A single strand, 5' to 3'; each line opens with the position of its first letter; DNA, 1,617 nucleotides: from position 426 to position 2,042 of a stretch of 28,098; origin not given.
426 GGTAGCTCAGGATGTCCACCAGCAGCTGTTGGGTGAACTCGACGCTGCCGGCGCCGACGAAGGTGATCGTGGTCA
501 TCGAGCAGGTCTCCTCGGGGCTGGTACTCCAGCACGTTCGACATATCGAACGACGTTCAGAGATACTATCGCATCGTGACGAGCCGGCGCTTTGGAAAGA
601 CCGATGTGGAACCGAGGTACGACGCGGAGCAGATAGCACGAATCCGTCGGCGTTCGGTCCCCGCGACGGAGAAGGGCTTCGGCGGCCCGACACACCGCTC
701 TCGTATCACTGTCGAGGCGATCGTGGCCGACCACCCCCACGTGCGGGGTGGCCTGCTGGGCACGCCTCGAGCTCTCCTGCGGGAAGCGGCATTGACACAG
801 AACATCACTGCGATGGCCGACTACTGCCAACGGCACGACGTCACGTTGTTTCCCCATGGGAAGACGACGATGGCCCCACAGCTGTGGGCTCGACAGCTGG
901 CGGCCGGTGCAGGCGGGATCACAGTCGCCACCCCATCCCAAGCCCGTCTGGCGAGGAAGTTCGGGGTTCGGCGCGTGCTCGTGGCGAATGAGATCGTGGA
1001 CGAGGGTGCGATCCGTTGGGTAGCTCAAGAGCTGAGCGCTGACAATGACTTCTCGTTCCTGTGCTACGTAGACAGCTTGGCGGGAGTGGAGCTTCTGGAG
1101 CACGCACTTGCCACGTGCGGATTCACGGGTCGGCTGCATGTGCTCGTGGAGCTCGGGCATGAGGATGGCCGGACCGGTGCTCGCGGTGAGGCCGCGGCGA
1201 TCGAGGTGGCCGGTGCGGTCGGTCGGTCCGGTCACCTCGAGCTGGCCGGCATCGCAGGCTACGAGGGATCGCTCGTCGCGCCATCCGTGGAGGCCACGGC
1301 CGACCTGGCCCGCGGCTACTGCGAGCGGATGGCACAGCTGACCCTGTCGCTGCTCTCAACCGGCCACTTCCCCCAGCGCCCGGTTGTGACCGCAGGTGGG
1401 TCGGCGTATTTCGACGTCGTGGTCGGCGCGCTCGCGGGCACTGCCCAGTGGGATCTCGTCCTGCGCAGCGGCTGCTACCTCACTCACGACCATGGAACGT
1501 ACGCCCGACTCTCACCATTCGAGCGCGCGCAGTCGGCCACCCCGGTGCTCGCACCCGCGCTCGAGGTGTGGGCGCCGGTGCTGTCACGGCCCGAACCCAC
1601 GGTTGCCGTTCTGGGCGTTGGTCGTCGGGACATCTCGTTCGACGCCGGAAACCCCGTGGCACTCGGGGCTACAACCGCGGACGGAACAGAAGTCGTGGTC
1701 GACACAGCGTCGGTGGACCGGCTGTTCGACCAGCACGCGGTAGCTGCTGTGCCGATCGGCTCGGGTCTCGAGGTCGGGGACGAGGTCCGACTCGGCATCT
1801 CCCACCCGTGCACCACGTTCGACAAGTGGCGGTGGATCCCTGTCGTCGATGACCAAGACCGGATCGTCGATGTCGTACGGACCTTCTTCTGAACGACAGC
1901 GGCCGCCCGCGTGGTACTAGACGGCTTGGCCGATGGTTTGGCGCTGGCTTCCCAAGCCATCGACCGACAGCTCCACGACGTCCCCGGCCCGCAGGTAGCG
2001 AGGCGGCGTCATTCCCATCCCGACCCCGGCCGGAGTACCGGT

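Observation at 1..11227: Co-regulated cluster that reads as a non-phosphorylative amino-sugar (e.g. galactosamine/glucosamine) oxidation-deamination pathway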

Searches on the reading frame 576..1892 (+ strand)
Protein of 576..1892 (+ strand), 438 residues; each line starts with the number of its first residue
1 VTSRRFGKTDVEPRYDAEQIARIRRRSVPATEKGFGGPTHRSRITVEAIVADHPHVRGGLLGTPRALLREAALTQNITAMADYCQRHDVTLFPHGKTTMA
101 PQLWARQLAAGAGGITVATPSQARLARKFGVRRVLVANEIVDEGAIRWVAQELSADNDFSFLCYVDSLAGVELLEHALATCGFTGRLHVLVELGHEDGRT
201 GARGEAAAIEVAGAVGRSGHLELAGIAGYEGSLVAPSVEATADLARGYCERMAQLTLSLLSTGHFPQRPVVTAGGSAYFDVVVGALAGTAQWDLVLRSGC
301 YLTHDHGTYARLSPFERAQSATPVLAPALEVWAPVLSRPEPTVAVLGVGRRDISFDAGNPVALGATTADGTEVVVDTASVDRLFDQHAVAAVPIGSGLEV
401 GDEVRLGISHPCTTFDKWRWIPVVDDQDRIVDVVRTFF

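Call 4: search_protein_families(library=pfam, proteins=[window:576-1892:+])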
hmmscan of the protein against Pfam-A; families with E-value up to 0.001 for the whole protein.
window:576-1892:+ (438 aa): 2 families
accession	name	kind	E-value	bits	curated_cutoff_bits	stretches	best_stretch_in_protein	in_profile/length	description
PF14031.13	D-ser_dehydrat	-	2.6e-18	66.9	22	1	328-424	1-97/97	Putative serine dehydratase domain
PF01168.26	Ala_racemase_N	-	2e-07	31.4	24.1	1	71-277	4-197/220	Alanine racemase, N-terminal domain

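Call 7: search_protein_families(library=ncbifam, proteins=[window:576-1892:+])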
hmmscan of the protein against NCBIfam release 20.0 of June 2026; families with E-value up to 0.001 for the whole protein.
window:576-1892:+ (438 aa): 1 family
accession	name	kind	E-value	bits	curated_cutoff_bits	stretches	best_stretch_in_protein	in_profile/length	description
NF045642.2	HdxyAspAldBhcC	equivalog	1.5e-21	77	690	1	62-419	28-364/387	3-hydroxy-D-aspartate aldolase BhcC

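Call 13: search_solved_structures(query=window:576-1892:+, max_evalue=0.001, show_alignments=2)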
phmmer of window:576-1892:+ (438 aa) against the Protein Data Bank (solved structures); distinct sequences matched with E-value up to 0.001: 8.
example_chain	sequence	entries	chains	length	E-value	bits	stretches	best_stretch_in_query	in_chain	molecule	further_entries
3gwq_A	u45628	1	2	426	5.3e-72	246.3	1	62-438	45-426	D-serine deaminase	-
7dib_A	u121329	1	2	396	2.1e-20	76.3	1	62-363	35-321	D-threonine aldolase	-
4v15_A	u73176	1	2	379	1.1e-17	67.4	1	61-426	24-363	D-THREONINE ALDOLASE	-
6qkb_A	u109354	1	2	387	4.8e-14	55.4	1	61-408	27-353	D-3-hydroxyaspartate aldolase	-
4pb3_A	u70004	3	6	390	3.7e-06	29.4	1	61-275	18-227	D-threo-3-hydroxyaspartate dehydratase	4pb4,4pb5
3wqg_A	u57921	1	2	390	3.7e-06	29.4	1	61-275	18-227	D-threo-3-hydroxyaspartate dehydratase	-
3wqc_A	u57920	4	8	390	4.2e-06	29.2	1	61-275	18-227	D-threo-3-hydroxyaspartate dehydratase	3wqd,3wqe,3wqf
7yqa_A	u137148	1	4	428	0.00047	22.5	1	63-365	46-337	D-threonine aldolase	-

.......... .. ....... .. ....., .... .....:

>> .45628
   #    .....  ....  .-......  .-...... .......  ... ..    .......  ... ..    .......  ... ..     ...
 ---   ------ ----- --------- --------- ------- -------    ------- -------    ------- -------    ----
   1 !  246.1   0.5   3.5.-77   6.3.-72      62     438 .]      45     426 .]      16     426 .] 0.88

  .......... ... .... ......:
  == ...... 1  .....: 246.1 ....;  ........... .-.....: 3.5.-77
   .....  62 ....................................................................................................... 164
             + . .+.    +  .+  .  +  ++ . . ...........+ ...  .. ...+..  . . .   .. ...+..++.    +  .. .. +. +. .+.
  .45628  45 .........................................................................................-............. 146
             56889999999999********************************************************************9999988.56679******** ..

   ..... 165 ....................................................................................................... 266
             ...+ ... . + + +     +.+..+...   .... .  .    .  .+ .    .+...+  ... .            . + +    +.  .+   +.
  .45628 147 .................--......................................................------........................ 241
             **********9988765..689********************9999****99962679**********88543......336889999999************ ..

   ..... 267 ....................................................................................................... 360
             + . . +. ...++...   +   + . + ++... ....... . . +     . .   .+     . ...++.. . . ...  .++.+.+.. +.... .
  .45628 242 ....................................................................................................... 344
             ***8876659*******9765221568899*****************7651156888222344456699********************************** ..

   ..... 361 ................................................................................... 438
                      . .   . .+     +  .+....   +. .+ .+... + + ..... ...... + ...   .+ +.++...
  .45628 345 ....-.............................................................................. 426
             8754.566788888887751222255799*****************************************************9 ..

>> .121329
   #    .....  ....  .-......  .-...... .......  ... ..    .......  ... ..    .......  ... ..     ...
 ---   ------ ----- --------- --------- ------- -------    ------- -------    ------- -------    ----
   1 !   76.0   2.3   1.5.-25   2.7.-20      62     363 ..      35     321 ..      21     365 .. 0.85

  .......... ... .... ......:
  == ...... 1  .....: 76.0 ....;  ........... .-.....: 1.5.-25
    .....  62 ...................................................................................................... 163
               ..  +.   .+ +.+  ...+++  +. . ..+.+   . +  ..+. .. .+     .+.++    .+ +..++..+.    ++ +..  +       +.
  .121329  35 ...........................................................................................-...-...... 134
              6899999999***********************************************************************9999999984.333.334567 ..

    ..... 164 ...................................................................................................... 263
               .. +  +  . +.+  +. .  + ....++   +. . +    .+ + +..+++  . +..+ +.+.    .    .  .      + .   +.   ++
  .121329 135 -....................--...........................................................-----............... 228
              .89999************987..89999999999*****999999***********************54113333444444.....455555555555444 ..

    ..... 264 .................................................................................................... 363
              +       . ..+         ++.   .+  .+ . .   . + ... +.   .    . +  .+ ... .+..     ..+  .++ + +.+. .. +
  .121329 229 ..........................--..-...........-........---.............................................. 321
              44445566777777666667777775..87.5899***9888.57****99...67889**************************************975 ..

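Call 18: find_homologous_proteins(query=window:603-1892:+, max_evalue=1e-20)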
Query window:603-1892:+ (429 aa): 7707 proteins with E <= 1e-20 among 8000 candidates; the best 120 are listed.
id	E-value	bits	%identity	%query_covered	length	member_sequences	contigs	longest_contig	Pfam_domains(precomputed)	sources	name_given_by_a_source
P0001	2.0e-279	945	99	100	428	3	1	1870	PF14031.14,PF01168.27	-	-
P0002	2.1e-243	826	88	99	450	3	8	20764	PF14031.14,PF01168.27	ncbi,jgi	jgi:D-serine deaminase-like pyridoxal phosphate-dependent protein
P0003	2.2e-174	599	65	99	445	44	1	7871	PF14031.14,PF01168.27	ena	-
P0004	4.2e-172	591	65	99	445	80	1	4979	PF14031.14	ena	-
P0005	2.6e-171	588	64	99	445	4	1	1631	PF14031.14,PF01168.27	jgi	-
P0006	5.6e-171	587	64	99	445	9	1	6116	PF14031.14,PF01168.27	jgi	jgi:D-serine deaminase-like pyridoxal phosphate-dependent protein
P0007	1.5e-170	586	63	99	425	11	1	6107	PF14031.14,PF01168.27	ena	-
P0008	2.4e-170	585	63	99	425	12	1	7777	PF14031.14,PF01168.27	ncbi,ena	-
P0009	4.7e-170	584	63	99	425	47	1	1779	PF14031.14,PF01168.27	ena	-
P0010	1.8e-169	582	63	99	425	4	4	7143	PF14031.14,PF01168.27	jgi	jgi:D-serine deaminase-like pyridoxal phosphate-dependent protein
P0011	2.8e-169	582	64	99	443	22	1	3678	PF14031.14,PF01168.27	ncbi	-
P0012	1.1e-167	576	63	99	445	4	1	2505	PF14031.14,PF01168.27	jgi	jgi:D-serine deaminase-like pyridoxal phosphate-dependent protein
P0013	1.4e-166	573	63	99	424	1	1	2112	PF14031.14,PF01168.27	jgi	jgi:D-serine deaminase-like pyridoxal phosphate-dependent protein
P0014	2.6e-166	572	62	99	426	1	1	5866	PF14031.14,PF01168.27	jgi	jgi:D-serine deaminase-like pyridoxal phosphate-dependent protein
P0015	4.0e-166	571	63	99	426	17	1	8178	PF14031.14,PF01168.27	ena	-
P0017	2.8e-164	565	62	99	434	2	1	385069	PF14031.14,PF01168.27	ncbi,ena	-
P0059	1.5e-136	474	56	99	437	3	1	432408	PF14031.14,PF01168.27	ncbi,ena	-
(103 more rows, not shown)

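Call 19: find_encoding_contigs(protein=P0002, flank=10000, max_places=3)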
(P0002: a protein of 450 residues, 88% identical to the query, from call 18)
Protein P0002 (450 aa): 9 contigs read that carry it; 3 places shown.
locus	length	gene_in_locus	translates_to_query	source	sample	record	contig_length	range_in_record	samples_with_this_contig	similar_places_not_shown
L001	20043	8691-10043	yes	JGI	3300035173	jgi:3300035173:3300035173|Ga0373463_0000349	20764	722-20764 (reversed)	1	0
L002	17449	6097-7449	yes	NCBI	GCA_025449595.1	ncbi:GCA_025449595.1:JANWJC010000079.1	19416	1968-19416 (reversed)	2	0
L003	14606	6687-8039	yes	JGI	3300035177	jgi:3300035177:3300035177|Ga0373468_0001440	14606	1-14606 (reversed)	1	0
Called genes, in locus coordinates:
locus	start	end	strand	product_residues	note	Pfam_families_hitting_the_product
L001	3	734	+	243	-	?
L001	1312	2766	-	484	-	PF03060:NMO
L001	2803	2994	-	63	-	-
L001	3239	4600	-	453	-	PF00282:Pyridoxal_deC, PF00266:Aminotran_5 (weak), PF01212:Beta_elim_lyase, PF00155:Aminotran_1_2 (weak)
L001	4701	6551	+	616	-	PF13522:GATase_6, PF13537:GATase_7, PF01380:SIS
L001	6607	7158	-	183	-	-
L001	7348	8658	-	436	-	PF02056:Glyco_hydro_4, PF11975:Glyco_hydro_4C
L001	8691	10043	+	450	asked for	PF01168:Ala_racemase_N (weak), PF14031:D-ser_dehydrat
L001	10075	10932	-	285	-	PF01557:FAA_hydrolase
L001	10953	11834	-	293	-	PF08450:SGL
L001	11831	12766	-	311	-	PF08240:ADH_N, PF16912:Glu_dehyd_C, PF00107:ADH_zinc_N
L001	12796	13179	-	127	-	PF01042:Ribonuc_L-PSP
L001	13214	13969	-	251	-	PF00106:adh_short, PF08659:KR, PF13561:adh_short_C2, PF23441:SDR (weak)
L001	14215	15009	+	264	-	PF09339:HTH_IclR, PF12802:MarR_2 (weak), PF01614:IclR_C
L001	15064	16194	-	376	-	PF00005:ABC_tran, PF13304:AAA_21 (weak), PF08402:TOBE_2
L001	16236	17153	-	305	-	PF00528:BPD_transp_1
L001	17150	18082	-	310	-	PF00528:BPD_transp_1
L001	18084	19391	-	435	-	PF01547:SBP_bac_1, PF13416:SBP_bac_8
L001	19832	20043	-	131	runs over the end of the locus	PF00583:Acetyltransf_1, PF13302:Acetyltransf_3, PF13508:Acetyltransf_7 (weak), PF13523:Acetyltransf_8 (weak)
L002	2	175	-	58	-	?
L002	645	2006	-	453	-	PF00282:Pyridoxal_deC, PF00266:Aminotran_5 (weak), PF01212:Beta_elim_lyase, PF00155:Aminotran_1_2 (weak)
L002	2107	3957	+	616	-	PF13522:GATase_6, PF13537:GATase_7, PF01380:SIS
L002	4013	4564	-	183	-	-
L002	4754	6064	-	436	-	PF02056:Glyco_hydro_4, PF11975:Glyco_hydro_4C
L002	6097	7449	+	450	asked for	PF01168:Ala_racemase_N (weak), PF14031:D-ser_dehydrat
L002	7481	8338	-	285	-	PF01557:FAA_hydrolase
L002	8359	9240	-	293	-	PF08450:SGL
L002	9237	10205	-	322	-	PF08240:ADH_N, PF16912:Glu_dehyd_C, PF00107:ADH_zinc_N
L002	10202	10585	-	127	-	PF01042:Ribonuc_L-PSP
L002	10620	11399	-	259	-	PF00106:adh_short, PF08659:KR, PF23441:SDR (weak), PF13561:adh_short_C2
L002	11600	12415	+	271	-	PF09339:HTH_IclR, PF12802:MarR_2 (weak), PF01614:IclR_C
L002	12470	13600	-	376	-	PF00005:ABC_tran, PF13304:AAA_21 (weak), PF08402:TOBE_2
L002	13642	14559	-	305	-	PF00528:BPD_transp_1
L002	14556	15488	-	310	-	PF00528:BPD_transp_1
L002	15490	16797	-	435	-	PF01547:SBP_bac_1, PF13416:SBP_bac_8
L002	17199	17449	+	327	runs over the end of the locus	PF01648:ACPS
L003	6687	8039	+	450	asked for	PF01168:Ala_racemase_N (weak), PF14031:D-ser_dehydrat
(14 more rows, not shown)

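Call 20: find_encoding_contigs(protein=P0017, flank=10000, max_places=2)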
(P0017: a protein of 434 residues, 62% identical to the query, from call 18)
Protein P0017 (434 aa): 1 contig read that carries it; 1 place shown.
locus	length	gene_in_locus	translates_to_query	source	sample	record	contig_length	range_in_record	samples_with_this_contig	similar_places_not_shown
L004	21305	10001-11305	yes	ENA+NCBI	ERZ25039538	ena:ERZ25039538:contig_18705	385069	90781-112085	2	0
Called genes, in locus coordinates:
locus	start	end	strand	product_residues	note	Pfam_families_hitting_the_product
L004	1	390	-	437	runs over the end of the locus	PF02056:Glyco_hydro_4, PF11975:Glyco_hydro_4C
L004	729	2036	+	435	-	PF01547:SBP_bac_1, PF13416:SBP_bac_8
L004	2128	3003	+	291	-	PF00528:BPD_transp_1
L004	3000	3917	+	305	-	PF00528:BPD_transp_1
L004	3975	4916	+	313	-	PF01380:SIS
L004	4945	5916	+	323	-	PF00294:PfkB, PF08543:Phos_pyr_kin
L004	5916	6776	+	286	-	PF01116:F_bP_aldolase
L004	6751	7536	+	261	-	PF08220:HTH_DeoR, PF08279:HTH_11 (faint), PF00455:DeoRC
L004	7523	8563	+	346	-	PF00294:PfkB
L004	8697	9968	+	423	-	-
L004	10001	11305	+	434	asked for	PF01168:Ala_racemase_N, PF14031:D-ser_dehydrat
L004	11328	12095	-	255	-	PF00106:adh_short, PF08659:KR, PF23441:SDR (weak), PF13561:adh_short_C2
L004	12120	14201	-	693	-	PF02897:Peptidase_S9_N, PF00326:Peptidase_S9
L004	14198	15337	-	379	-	PF03576:Peptidase_S58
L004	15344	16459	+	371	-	PF00850:Hist_deacetyl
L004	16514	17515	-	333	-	PF00005:ABC_tran, PF08352:oligo_HPY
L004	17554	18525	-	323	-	PF00005:ABC_tran, PF13304:AAA_21 (weak), PF08352:oligo_HPY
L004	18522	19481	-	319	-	PF12911:OppC_N, PF00528:BPD_transp_1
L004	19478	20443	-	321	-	PF19300:BPD_transp_1_N (weak), PF00528:BPD_transp_1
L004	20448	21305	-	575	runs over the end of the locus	PF00496:SBP_bac_5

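Call 21: find_encoding_contigs(protein=P0059, flank=10000, max_places=2)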
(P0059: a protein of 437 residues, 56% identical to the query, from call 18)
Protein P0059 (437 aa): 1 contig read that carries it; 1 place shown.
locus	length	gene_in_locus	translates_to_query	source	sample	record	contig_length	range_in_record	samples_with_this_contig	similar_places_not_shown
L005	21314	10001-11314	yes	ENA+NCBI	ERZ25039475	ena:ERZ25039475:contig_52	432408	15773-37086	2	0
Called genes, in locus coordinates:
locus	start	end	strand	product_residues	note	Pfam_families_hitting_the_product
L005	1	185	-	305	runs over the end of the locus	PF04185:Phosphoesterase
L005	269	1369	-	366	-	PF00266:Aminotran_5, PF00155:Aminotran_1_2 (weak), PF01041:DegT_DnrJ_EryC1, PF01053:Cys_Met_Meta_PP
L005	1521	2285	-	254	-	PF04199:Cyclase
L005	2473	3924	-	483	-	PF13520:AA_permease_2, PF00324:AA_permease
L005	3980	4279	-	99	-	PF01546:Peptidase_M20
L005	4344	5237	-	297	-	PF04389:Peptidase_M28 (weak), PF01546:Peptidase_M20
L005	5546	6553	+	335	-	PF00356:LacI, PF00532:Peripla_BP_1, PF13407:Peripla_BP_4, PF13377:Peripla_BP_3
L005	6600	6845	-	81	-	-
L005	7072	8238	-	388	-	-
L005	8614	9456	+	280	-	PF03372:Exo_endo_phos (weak)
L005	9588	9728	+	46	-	-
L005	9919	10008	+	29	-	-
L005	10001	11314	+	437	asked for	PF01168:Ala_racemase_N, PF14031:D-ser_dehydrat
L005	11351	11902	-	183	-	PF00106:adh_short, PF13561:adh_short_C2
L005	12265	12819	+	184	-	PF02056:Glyco_hydro_4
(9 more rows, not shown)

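Call 23: find_related_loci(query=A1, collection=genome_contigs, flank=10000)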
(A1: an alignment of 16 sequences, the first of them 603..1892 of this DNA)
Query A1 (429 aa) in genome_contigs; peptide patterns used: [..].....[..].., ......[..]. (x = any residue, [..] = any of these).
598 stretches matched a pattern (row limit reached: there are more); 594 encode a relative of the query (tblastn E <= 1e-3); the best 80 are kept; 80 distinct loci.
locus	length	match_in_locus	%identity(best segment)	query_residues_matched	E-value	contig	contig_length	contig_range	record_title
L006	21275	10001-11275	62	6-429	9e-162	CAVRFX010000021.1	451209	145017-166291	MAG: uncultured Actinomycetes bacterium isolate MFD05377.bin.2.109 genome assembly, contig: contig_75111, whole genome s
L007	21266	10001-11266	62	6-429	1e-159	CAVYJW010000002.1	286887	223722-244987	MAG: uncultured Actinomycetes bacterium isolate MFD05580.bin.2.4 genome assembly, contig: contig_14824, whole genome sho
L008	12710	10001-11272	63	6-429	9e-158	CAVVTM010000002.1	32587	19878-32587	MAG: uncultured Actinomycetes bacterium isolate MFD04428.bin.3.46 genome assembly, contig: contig_111612, whole genome s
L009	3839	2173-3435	54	6-429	9e-134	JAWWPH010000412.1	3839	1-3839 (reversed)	MAG: Nocardioidaceae bacterium isolate BP_366 scaffold_2929594, whole genome shotgun sequence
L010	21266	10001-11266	58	6-429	7e-146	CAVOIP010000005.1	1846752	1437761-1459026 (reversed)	MAG: uncultured Actinomycetota bacterium isolate MFD10113.bin.2.120 genome assembly, contig: contig_5997, whole genome s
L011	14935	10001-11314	49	6-429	5e-111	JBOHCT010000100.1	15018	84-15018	MAG: Streptosporangiaceae bacterium isolate SE1495_metabat2.bin.7 NODE_237_length_15018_cov_1.505003, whole genome shotg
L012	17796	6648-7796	49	52-429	1e-101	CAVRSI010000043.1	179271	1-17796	MAG: uncultured Actinomycetes bacterium isolate MFD08700.bin.2.93 genome assembly, contig: contig_6770, whole genome sho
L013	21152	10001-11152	48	55-429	4e-100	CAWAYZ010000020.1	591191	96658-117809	MAG: uncultured Acidimicrobiaceae bacterium isolate MFD05512.bin.2.165 genome assembly, contig: contig_7243, whole genom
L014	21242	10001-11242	45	15-429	5e-100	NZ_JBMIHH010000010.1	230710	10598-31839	Actinopolyspora sp. H202 NODE_10_length_230710_cov_37.882164, whole genome shotgun sequence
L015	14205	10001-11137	49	52-429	8e-100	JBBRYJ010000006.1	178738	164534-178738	MAG: Propionibacteriales bacterium isolate La5_metabat2.063 La5_metabat2.063_K_3297383_L_178738_cov_44.9340, whole genom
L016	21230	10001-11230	48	8-429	4e-100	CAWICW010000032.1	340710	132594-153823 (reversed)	MAG: uncultured Actinomycetes bacterium isolate MFD09567.bin.2.46 genome assembly, contig: contig_42377, whole genome sh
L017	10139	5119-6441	43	11-429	2e-99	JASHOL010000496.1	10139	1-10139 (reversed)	MAG: Streptosporangiaceae bacterium isolate JOPF022 JOPF_A073_contig_94772, whole genome shotgun sequence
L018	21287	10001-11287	49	5-429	4e-99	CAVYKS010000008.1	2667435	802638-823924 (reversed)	MAG: uncultured Actinomycetota bacterium isolate MFD05521.bin.2.57 genome assembly, contig: contig_18233, whole genome s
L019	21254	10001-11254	48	7-429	9e-98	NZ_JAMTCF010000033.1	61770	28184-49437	Actinosynnema pretiosum strain DSM 44132 LV78DRAFT_scaffold00033.33, whole genome shotgun sequence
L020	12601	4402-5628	46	7-429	5e-97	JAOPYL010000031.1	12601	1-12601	MAG: Actinoallomurus sp. isolate RYN_226 scaffold_1648515, whole genome shotgun sequence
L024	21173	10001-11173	47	20-429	4e-95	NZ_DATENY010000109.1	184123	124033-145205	MAG: Mycobacterium sp. isolate SMAG_U8981 k141_2133903, whole genome shotgun sequence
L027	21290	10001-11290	43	3-429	7e-94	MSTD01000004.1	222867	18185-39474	Mycolicibacterium porcinum strain HMC1 PROKKA_contig000004, whole genome shotgun sequence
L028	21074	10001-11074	48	55-429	1e-93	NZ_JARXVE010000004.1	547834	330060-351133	Mycolicibacterium frederiksbergense strain AC80 Ga0498898_04, whole genome shotgun sequence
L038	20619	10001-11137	46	40-429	4e-92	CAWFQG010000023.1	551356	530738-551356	MAG: uncultured Actinomycetota bacterium isolate MFD05841.bin.1.269 genome assembly, contig: contig_44735, whole genome 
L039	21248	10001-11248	45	5-429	5e-92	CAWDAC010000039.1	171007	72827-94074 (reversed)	MAG: uncultured Actinomycetota bacterium isolate MFD09267.bin.1.107 genome assembly, contig: contig_63502, whole genome 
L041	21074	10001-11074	48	55-429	8e-91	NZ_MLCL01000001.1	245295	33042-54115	Mycobacterium syngnathidarum strain 27335 NODE_8_length_245295_cov_28.9776, whole genome shotgun sequence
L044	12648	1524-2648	49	50-429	2e-90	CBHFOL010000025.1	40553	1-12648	MAG TPA_asm: uncultured Saccharothrix sp. isolate SRR16095332_binner12_Refined_10 genome assembly, contig: ERZ27337137.2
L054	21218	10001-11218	47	18-429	1e-89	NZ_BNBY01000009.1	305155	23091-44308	Kitasatospora xanthocidica strain JCM 4862 sequence09, whole genome shotgun sequence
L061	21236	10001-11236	46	27-429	8e-89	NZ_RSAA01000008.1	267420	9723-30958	Saccharopolyspora rhizosphaerae strain H219 scaffold8_cov24, whole genome shotgun sequence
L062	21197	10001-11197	46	20-429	5e-89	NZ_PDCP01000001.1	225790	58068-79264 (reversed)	Mycolicibacterium agri strain CCUG37673 N1L225790C35, whole genome shotgun sequence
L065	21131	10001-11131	44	55-429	8e-89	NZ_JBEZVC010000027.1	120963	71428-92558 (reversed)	Lentzea sp. NPDC034063 NPDC034063_64_E7.ctg-0027, whole genome shotgun sequence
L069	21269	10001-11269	42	7-429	2e-88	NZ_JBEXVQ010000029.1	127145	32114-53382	Lentzea sp. NPDC005914 NPDC005914_7_F5.ctg-0029, whole genome shotgun sequence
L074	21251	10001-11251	45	7-429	3e-88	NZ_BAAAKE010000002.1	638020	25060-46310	Saccharothrix xinjiangensis strain JCM 12329 sequence002, whole genome shotgun sequence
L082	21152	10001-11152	45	50-429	1e-87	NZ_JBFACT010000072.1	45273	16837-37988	Amycolatopsis sp. NPDC021455 NPDC021455_137_C10.ctg-0072, whole genome shotgun sequence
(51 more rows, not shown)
